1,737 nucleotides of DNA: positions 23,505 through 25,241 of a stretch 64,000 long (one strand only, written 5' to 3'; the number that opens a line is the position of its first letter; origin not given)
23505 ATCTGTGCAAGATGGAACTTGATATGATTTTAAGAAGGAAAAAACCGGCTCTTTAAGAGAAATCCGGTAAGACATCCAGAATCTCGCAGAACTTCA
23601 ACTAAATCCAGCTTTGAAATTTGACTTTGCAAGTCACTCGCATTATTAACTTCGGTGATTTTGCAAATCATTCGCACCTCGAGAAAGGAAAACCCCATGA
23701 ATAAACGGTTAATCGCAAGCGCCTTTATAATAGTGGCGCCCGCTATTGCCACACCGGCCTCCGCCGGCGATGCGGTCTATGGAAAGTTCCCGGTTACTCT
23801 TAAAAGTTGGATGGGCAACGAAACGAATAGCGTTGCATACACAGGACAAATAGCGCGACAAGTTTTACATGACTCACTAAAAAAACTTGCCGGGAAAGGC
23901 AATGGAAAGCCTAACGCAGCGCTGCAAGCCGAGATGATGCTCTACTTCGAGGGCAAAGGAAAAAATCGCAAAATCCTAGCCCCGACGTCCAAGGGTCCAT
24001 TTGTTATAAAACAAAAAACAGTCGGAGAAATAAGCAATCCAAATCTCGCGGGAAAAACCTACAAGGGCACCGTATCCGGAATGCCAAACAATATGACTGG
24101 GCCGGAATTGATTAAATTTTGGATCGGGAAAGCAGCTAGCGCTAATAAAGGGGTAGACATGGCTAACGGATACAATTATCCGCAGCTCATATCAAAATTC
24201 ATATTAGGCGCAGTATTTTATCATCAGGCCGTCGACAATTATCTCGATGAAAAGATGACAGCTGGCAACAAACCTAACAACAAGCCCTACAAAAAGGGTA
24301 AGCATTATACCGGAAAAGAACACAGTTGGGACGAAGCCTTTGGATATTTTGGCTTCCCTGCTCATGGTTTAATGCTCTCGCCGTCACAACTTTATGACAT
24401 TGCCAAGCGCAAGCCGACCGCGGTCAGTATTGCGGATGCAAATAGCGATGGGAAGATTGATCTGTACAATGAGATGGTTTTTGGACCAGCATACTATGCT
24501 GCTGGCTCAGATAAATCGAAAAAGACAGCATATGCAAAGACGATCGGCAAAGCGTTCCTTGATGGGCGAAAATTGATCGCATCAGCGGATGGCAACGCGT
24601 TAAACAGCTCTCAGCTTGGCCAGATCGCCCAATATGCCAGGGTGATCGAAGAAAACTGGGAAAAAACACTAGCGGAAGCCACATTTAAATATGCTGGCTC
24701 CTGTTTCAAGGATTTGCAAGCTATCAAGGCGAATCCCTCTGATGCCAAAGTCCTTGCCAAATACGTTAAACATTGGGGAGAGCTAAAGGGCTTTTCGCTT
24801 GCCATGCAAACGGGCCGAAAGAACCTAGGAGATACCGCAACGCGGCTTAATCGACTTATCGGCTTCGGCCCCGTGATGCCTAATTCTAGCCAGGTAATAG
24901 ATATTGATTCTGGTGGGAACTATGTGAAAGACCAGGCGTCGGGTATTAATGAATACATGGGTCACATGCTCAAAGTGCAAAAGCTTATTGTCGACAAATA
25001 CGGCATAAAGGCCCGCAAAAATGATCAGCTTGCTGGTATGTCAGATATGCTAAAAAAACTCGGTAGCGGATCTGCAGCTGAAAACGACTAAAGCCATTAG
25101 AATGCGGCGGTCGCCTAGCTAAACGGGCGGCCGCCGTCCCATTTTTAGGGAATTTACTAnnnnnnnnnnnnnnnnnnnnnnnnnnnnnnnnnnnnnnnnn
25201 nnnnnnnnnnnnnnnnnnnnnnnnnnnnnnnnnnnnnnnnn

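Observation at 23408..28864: Putative iron-regulated divergon: FbpABC-type transporter with an uncharacterised secreted protein and a membrane diiron hydroxylase-family gene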

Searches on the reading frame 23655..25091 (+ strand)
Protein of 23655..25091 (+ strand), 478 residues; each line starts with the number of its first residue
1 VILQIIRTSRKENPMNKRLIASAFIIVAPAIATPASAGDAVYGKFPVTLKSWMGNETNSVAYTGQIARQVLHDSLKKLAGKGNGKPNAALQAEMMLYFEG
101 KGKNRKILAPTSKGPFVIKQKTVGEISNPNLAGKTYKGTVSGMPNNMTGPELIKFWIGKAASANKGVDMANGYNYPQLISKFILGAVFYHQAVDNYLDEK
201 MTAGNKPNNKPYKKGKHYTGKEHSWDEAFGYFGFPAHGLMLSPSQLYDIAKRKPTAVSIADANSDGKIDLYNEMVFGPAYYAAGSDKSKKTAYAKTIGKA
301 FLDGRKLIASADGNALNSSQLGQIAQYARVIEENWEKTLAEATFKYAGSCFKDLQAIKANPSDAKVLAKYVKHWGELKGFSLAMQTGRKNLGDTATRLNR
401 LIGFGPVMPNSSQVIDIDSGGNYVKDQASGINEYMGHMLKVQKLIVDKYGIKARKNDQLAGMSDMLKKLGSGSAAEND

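Call 3: search_protein_families(library=pfam, proteins=[window:23655-25091:+], max_evalue=0.01)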
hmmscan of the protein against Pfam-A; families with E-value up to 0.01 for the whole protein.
window:23655-25091:+ (478 aa): 1 family
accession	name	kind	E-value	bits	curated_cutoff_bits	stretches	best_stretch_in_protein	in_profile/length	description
PF16148.10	DUF4856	-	2.2e-12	47.1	22.3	1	169-233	130-199/358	Domain of unknown function (DUF4856)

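Call 4: search_protein_families(library=ncbifam, proteins=[window:23655-25091:+], max_evalue=0.01)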
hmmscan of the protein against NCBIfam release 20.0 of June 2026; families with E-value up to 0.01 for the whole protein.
window:23655-25091:+ (478 aa): 0 families

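Call 6: search_solved_structures(query=window:23655-25091:+, max_evalue=1, show_alignments=2)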
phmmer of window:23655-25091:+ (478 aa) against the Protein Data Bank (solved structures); distinct sequences matched with E-value up to 1: 0.

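Call 10: find_homologous_proteins(query=window:23697-25091:+, max_evalue=0.001)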
Query window:23697-25091:+ (464 aa): 2215 proteins with E <= 0.001 among 8000 candidates; the best 120 are listed.
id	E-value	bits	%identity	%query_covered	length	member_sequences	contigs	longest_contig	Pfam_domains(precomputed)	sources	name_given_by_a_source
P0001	0.0e+0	1035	99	100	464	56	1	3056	PF16148.11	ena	-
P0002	3.0e-272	921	90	94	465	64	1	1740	PF16148.11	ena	-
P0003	2.7e-264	895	84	100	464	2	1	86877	PF16148.11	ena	-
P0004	5.6e-264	894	84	100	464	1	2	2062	PF16148.11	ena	-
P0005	2.4e-252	855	81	100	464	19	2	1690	PF16148.11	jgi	jgi:hypothetical protein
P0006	1.1e-234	797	75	100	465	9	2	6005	PF16148.11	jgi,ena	-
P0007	9.6e-232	787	75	100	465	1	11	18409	PF16148.11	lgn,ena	-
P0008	1.8e-213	727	71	99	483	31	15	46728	PF16148.11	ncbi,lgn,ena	-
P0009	2.0e-211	721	73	97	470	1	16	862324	PF16148.11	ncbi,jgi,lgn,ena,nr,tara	ncbi:MAG: DUF4856 domain-containing protein [Rhodospirillaceae bacterium]|nr:DUF4856 domain-containi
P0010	3.6e-210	716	71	97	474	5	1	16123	PF16148.11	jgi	-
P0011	4.8e-210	716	71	98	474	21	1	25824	PF16148.11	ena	-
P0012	9.9e-210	715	71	100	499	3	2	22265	PF16148.11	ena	-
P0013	1.4e-208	711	71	96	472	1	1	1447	PF16148.11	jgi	jgi:hypothetical protein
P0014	1.0e-207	708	69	100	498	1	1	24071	PF16148.11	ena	-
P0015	1.4e-207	708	69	99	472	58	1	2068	PF16148.11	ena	-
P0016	4.0e-207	706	70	100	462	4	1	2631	PF16148.11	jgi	-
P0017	4.0e-206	703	71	97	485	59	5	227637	PF16148.11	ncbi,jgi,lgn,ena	jgi:hypothetical protein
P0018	1.9e-204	698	68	99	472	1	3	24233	PF16148.11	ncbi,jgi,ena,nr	ncbi:MAG: DUF4856 domain-containing protein [Rhodospirillaceae bacterium]|nr:DUF4856 domain-containi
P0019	9.5e-203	692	67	100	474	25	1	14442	PF16148.11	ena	-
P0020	3.0e-201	687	67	99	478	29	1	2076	PF16148.11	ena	-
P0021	5.5e-200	683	67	100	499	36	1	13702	PF16148.11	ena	-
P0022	9.2e-200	682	69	95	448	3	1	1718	PF16148.11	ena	-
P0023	1.7e-192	658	64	99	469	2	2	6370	PF16148.11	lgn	-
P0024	3.4e-192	657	64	99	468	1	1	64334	PF16148.11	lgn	-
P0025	5.7e-190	650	64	99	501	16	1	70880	PF16148.11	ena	-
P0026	3.3e-188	644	64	99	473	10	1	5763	PF16148.11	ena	-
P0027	1.7e-187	642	63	99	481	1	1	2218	PF16148.11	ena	-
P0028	1.7e-187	642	64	99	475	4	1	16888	PF16148.11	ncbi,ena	-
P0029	5.3e-187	640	63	99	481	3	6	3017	PF16148.11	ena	-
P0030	8.0e-187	639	64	99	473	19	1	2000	PF16148.11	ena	-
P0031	2.4e-186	638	63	100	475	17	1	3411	PF16148.11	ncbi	-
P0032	3.0e-186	638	64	100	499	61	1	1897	PF16148.11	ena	-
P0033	2.7e-185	634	63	99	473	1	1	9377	PF16148.11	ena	-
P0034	8.4e-185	633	61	100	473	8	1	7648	PF16148.11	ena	-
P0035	1.5e-184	632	64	98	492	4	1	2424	PF16148.11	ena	-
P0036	2.5e-184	631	61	99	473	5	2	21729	PF16148.11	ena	-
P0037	3.0e-184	631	63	99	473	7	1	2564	PF16148.11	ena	-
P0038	5.0e-184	630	65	95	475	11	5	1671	PF16148.11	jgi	jgi:hypothetical protein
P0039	1.4e-183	629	62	98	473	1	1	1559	PF16148.11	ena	-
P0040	1.6e-183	629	61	100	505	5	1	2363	PF16148.11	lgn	-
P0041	1.8e-183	628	62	99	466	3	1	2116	PF16148.11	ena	-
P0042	2.3e-183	628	63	97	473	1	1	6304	PF16148.11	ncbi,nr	ncbi:MAG: DUF4856 domain-containing protein [Pseudomonadota bacterium]|nr:DUF4856 domain-containing 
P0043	4.4e-183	627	63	99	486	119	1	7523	PF16148.11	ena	-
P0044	6.6e-183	627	62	99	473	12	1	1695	PF16148.11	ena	-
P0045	8.2e-183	626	64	97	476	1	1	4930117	PF16148.11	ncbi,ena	-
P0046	9.6e-183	626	63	100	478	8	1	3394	PF16148.11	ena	-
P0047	9.7e-183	626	63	100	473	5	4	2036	PF16148.11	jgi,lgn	jgi:hypothetical protein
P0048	1.1e-182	626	61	100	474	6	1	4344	PF16148.11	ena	-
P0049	4.0e-182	624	61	100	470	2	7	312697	PF16148.11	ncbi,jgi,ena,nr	ncbi:MAG: DUF4856 domain-containing protein [Rhodospirillaceae bacterium TMED8]|nr:DUF4856 domain-co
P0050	5.0e-182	624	62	100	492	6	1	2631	PF16148.11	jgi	-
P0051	7.6e-182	623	63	97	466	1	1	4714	PF16148.11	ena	-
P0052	8.0e-182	623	64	94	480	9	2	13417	PF16148.11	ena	-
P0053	8.8e-182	623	61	100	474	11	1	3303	PF16148.11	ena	-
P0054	9.7e-182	623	62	99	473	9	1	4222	PF16148.11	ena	-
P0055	1.2e-181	622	63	97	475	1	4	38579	PF16148.11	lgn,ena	-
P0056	1.5e-181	622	63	97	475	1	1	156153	PF16148.11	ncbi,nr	ncbi:MAG: DUF4856 domain-containing protein [Pseudomonadota bacterium]|nr:DUF4856 domain-containing 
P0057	1.6e-181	622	62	99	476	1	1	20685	PF16148.11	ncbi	ncbi:MAG: DUF4856 domain-containing protein [Pseudomonadota bacterium]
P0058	1.9e-181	622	62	100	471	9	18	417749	PF16148.11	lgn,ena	-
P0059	2.5e-181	621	60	100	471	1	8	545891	PF16148.11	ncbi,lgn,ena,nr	ncbi:MAG: DUF4856 domain-containing protein [Rhodospirillales bacterium]|nr:DUF4856 domain-containin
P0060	2.5e-181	621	63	99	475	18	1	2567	PF16148.11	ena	-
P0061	2.9e-181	621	63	99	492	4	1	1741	PF16148.11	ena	-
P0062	4.3e-181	621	60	100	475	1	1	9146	PF16148.11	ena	-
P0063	4.9e-181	620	63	99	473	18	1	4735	PF16148.11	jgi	jgi:hypothetical protein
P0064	5.7e-181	620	63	97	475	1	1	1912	PF16148.11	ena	-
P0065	9.4e-181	619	62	100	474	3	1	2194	PF16148.11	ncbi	-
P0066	9.7e-181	619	62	98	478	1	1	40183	PF16148.11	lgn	-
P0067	1.1e-180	619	63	95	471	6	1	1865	PF16148.11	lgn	-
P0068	1.3e-180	619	64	95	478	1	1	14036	PF16148.11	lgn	-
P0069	2.2e-180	618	62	99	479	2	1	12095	PF16148.11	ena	-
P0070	2.2e-180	618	63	99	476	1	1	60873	PF16148.11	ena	-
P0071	2.2e-180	618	62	97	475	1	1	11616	PF16148.11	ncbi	-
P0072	2.4e-180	618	63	99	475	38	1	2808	PF16148.11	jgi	jgi:hypothetical protein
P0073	3.9e-180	617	62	100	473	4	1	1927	PF16148.11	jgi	-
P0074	4.1e-180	617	63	96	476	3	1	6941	PF16148.11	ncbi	ncbi:MAG: DUF4856 domain-containing protein [Pseudomonadota bacterium]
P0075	4.7e-180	617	63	97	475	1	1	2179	PF16148.11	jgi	-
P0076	9.1e-180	616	64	94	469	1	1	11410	PF16148.11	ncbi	-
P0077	9.8e-180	616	61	99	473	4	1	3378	PF16148.11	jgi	jgi:hypothetical protein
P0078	1.1e-179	616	64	94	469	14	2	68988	PF16148.11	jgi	jgi:hypothetical protein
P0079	1.2e-179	616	63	99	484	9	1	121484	PF16148.11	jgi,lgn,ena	-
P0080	1.9e-179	615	62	99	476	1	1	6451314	PF16148.11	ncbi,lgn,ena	-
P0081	1.9e-179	615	62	100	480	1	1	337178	PF16148.11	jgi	-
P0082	2.1e-179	615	63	97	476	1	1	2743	PF16148.11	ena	-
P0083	2.2e-179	615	63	97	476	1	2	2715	PF16148.11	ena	-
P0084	2.3e-179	615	62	97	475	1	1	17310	PF16148.11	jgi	-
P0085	2.8e-179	615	61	100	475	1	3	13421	PF16148.11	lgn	-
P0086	3.7e-179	614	60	100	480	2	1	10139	PF16148.11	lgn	-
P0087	4.4e-179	614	63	95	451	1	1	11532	PF16148.11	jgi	jgi:hypothetical protein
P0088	4.7e-179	614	62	100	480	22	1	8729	PF16148.11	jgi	-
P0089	4.8e-179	614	62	99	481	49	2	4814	PF16148.11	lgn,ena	-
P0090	8.8e-179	613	62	97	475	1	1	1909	PF16148.11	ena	-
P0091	1.3e-178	612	61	100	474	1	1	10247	PF16148.11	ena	-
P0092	1.3e-178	612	61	99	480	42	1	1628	PF16148.11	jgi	jgi:hypothetical protein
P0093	1.8e-178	612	63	99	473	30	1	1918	PF16148.11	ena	-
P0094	2.7e-178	611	60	100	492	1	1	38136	PF16148.11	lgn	-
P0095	2.8e-178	611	60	100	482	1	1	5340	PF16148.11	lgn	-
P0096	3.1e-178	611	61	100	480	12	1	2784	PF16148.11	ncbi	-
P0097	3.5e-178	611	59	100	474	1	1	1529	PF16148.11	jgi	jgi:hypothetical protein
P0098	4.1e-178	611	60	100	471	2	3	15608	PF16148.11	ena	-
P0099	4.2e-178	611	61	99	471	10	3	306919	PF16148.11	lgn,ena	-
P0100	5.0e-178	610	61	100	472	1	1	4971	PF16148.11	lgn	-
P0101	5.3e-178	610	64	96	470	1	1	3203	PF16148.11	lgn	-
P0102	5.8e-178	610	62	98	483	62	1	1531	PF16148.11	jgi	jgi:hypothetical protein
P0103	6.6e-178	610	60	100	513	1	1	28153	PF16148.11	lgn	-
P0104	8.0e-178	610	59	100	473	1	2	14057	PF16148.11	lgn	-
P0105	8.3e-178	610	63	94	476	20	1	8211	PF16148.11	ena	-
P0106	9.4e-178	610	62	99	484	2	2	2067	PF16148.11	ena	-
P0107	1.0e-177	609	60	100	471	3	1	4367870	PF16148.11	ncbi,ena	-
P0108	2.9e-177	608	60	98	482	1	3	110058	PF16148.11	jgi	jgi:hypothetical protein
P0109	4.0e-177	607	61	99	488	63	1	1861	PF16148.11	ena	-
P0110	5.1e-177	607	62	97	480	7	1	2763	PF16148.11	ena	-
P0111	9.4e-177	606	62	97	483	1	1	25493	PF16148.11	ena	-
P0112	9.7e-177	606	61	100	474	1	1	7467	PF16148.11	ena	-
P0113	1.4e-176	606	59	100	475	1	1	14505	PF16148.11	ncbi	-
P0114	1.4e-176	606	60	99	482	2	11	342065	PF16148.11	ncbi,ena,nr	ncbi:MAG TPA: DUF4856 domain-containing protein [Rhodospirillaceae bacterium]|nr:DUF4856 domain-cont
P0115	1.9e-176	605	61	99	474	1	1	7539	PF16148.11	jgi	-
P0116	2.2e-176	605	61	100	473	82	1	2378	PF16148.11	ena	-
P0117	2.2e-176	605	59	100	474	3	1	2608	PF16148.11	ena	-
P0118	2.3e-176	605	60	100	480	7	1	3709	PF16148.11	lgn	-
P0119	2.5e-176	605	59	100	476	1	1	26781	PF16148.11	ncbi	ncbi:MAG: DUF4856 domain-containing protein [Hyphomicrobiaceae bacterium]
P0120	3.0e-176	605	59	99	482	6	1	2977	PF16148.11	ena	-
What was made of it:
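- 23697..25091 (+): Secreted 464-aa DUF4856 protein. It has a Sec signal peptide (residues 1-23), an all-alpha fold with one beta-hairpin, a DxNxDG Ca-binding-like loop (247-259), invariant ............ (208-219) and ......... (358-366) motifs, and an invariant C-terminal END. 2215 homologues (call 10).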

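Call 11: find_encoding_contigs(protein=P0009, flank=8000, max_places=2)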
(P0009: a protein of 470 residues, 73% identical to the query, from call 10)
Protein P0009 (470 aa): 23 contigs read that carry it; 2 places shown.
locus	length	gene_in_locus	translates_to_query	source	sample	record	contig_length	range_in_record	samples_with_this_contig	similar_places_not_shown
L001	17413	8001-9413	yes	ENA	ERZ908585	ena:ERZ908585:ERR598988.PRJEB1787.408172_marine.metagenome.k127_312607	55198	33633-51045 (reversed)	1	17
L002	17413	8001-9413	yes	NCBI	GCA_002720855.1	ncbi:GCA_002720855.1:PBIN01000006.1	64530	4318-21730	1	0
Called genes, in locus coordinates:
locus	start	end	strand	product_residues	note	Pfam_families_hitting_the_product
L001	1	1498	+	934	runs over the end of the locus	PF02739:5_3_exonuc_N, PF01367:5_3_exonuc, PF01612:DNA_pol_A_exo1, PF00476:DNA_pol_A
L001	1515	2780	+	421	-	PF05935:Arylsulfotrans, PF14269:Arylsulfotran_2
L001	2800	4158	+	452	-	PF03972:MmgE_PrpD_N, PF19305:MmgE_PrpD_C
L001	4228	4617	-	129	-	PF13426:PAS_9, PF00989:PAS, PF08447:PAS_3 (weak)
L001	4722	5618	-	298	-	PF00892:EamA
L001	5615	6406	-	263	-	PF00892:EamA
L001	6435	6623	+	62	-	-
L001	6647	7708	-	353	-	PF00005:ABC_tran, PF13304:AAA_21 (weak)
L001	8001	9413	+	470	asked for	PF16148:DUF4856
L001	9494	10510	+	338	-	PF04116:FA_hydroxylase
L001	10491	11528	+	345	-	PF01547:SBP_bac_1, PF13531:SBP_bac_11, PF13416:SBP_bac_8, PF13343:SBP_bac_6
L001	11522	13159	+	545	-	-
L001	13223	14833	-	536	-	PF01293:PEPCK_ATP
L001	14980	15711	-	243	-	PF01243:PNPOx_N, PF13883:CREG_beta-barrel, PF10615:DUF2470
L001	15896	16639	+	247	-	PF00072:Response_reg, PF00486:Trans_reg_C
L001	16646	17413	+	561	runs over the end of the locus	PF13755:Sensor_TM1, PF13756:Stimulus_sens_1, PF00672:HAMP, PF00512:HisKA, PF02518:HATPase_c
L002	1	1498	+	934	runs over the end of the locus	PF02739:5_3_exonuc_N, PF01367:5_3_exonuc, PF01612:DNA_pol_A_exo1, PF00476:DNA_pol_A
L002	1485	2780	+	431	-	PF05935:Arylsulfotrans, PF14269:Arylsulfotran_2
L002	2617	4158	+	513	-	PF03972:MmgE_PrpD_N, PF19305:MmgE_PrpD_C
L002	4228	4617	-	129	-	PF13426:PAS_9, PF00989:PAS, PF08447:PAS_3 (weak)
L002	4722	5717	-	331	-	PF00892:EamA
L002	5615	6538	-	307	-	PF00892:EamA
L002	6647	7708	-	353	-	PF00005:ABC_tran, PF13304:AAA_21 (weak)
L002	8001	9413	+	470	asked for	PF16148:DUF4856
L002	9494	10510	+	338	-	PF04116:FA_hydroxylase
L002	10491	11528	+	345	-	PF01547:SBP_bac_1, PF13531:SBP_bac_11, PF13416:SBP_bac_8, PF13343:SBP_bac_6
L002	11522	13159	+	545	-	-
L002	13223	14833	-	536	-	PF01293:PEPCK_ATP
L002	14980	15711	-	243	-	PF01243:PNPOx_N, PF13883:CREG_beta-barrel, PF10615:DUF2470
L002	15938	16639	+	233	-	PF00072:Response_reg, PF00486:Trans_reg_C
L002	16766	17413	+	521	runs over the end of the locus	PF13755:Sensor_TM1, PF13756:Stimulus_sens_1, PF00672:HAMP, PF00512:HisKA, PF02518:HATPase_c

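Call 12: find_encoding_contigs(protein=P0045, flank=8000, max_places=2)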
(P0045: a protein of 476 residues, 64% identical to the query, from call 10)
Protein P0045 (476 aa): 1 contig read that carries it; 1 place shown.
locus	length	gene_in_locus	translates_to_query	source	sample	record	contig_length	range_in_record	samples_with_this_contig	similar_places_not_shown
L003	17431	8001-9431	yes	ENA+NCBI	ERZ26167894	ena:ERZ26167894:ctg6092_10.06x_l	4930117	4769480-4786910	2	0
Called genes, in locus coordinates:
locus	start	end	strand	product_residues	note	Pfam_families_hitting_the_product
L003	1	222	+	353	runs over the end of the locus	PF01370:Epimerase, PF22917:PRISE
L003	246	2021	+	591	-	PF01266:DAO (faint), PF02826:2-Hacid_dh_C (faint), PF00743:FMO-like, PF01494:FAD_binding_3 (weak), PF07992:Pyr_redox_2, PF13450:NAD_binding_8 (weak), PF13738:Pyr_redox_3, PF13434:Lys_Orn_oxgnase, +5 more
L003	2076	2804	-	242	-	PF13489:Methyltransf_23 (weak), PF01209:Ubie_methyltran (weak), PF13847:Methyltransf_31, PF08241:Methyltransf_11, PF08242:Methyltransf_12 (weak), PF13649:Methyltransf_25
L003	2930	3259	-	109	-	-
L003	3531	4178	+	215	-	-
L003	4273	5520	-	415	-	PF07969:Amidohydro_3 (weak), PF01979:Amidohydro_1, PF07969:Amidohydro_3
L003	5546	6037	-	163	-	PF13404:HTH_AsnC-type, PF13412:HTH_24, PF01037:AsnC_trans_reg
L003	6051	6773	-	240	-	PF00702:Hydrolase, PF13419:HAD_2 (weak)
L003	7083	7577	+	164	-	PF02082:Rrf2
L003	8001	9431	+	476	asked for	PF16148:DUF4856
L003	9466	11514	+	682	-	PF04116:FA_hydroxylase, PF01547:SBP_bac_1, PF13531:SBP_bac_11, PF13416:SBP_bac_8, PF13343:SBP_bac_6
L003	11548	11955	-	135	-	PF21549:PRDM2_PR (weak), PF00856:SET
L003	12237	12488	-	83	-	PF12844:HTH_19 (weak)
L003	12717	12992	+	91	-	-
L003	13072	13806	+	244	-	PF00392:GntR, PF07729:FCD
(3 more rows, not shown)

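Call 13: find_encoding_contigs(protein=P0080, flank=8000, max_places=2)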
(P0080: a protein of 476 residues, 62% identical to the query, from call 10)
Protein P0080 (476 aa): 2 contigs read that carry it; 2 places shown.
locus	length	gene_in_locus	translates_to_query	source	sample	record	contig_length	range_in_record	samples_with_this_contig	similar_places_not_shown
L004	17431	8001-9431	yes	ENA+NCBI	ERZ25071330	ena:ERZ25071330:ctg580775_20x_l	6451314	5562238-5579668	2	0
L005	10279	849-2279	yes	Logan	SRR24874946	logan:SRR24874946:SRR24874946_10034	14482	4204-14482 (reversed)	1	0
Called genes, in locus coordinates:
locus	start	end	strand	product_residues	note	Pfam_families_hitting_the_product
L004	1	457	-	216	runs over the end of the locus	PF08241:Methyltransf_11 (weak), PF08242:Methyltransf_12, PF13649:Methyltransf_25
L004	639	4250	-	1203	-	PF00664:ABC_membrane, PF00004:AAA (faint), PF00005:ABC_tran, PF03193:RsgA_GTPase (faint), PF06414:Zeta_toxin (faint), PF02463:SMC_N, PF00664:ABC_membrane, PF00005:ABC_tran, +3 more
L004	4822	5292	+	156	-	-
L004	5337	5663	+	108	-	PF04324:Fer2_BFD (weak)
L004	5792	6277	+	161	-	PF00210:Ferritin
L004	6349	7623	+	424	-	PF09375:Peptidase_M75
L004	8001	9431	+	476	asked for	PF16148:DUF4856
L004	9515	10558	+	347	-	PF01547:SBP_bac_1, PF13531:SBP_bac_11, PF13416:SBP_bac_8, PF13343:SBP_bac_6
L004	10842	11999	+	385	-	PF01546:Peptidase_M20, PF07687:M20_dimer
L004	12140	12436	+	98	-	-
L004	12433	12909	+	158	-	PF07705:CARDB (weak)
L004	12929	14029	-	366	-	PF06559:DCD_N, PF22769:DCD, PF22569:DCD_C, PF22769:DCD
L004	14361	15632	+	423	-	PF01053:Cys_Met_Meta_PP, PF00155:Aminotran_1_2 (weak)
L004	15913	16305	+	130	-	PF04379:DUF525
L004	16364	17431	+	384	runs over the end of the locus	PF01546:Peptidase_M20, PF07687:M20_dimer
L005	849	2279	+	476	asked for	PF16148:DUF4856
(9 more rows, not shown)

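Call 17: find_encoding_contigs(protein=P0107, flank=8000, max_places=1)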
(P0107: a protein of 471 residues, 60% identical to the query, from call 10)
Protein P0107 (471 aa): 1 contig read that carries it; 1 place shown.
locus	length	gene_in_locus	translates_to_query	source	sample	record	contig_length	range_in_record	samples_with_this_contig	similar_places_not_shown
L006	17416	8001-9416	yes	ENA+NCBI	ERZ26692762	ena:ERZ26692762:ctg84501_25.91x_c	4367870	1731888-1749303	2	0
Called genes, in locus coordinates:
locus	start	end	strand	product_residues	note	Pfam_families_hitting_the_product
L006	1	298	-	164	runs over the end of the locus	PF20072:DUF6468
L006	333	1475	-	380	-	PF02154:FliM, PF01052:FliMN_C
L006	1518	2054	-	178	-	PF03748:FliL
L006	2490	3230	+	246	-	PF00460:Flg_bb_rod, PF22692:LlgE_F_G_D1, PF06429:Flg_bbr_C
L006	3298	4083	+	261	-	PF00460:Flg_bb_rod, PF22692:LlgE_F_G_D1, PF06429:Flg_bbr_C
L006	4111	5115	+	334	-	PF08666:SAF (weak), PF13144:ChapFlgA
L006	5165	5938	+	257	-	PF02107:FlgH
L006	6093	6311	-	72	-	-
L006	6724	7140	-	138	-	PF21157:DksA_N, PF01258:zf-dskA_traR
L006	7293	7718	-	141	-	PF10768:FliX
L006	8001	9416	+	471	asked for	PF16148:DUF4856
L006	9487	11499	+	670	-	PF04116:FA_hydroxylase, PF01547:SBP_bac_1, PF13416:SBP_bac_8, PF13531:SBP_bac_11, PF13343:SBP_bac_6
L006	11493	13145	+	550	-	PF00528:BPD_transp_1 (weak)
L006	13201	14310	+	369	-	PF00005:ABC_tran, PF13304:AAA_21 (faint), PF08402:TOBE_2 (weak)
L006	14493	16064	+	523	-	PF00460:Flg_bb_rod (faint), PF22692:LlgE_F_G_D1 (weak), PF06429:Flg_bbr_C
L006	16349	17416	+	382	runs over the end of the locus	PF02119:FlgI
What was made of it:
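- On FbpABC-type ABC importer: The ATPase is divergent here and lies within the operon in L006 (call 17).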

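Call 18: find_encoding_contigs(protein=P0119, flank=8000, max_places=1)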
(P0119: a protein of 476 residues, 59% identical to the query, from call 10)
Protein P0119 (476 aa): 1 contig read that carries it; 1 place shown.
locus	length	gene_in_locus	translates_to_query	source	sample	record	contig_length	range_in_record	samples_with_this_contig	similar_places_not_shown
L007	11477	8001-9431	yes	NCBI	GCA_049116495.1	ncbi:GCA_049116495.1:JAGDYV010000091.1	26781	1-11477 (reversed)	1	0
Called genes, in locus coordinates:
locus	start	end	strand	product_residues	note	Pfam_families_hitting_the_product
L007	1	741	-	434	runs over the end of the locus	PF18551:TackOD1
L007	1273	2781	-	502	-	-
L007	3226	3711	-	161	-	PF14588:YjgF_endoribonc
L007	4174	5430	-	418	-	-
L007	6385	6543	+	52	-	PF04964:Flp_Fap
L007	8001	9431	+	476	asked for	PF16148:DUF4856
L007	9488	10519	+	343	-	PF04116:FA_hydroxylase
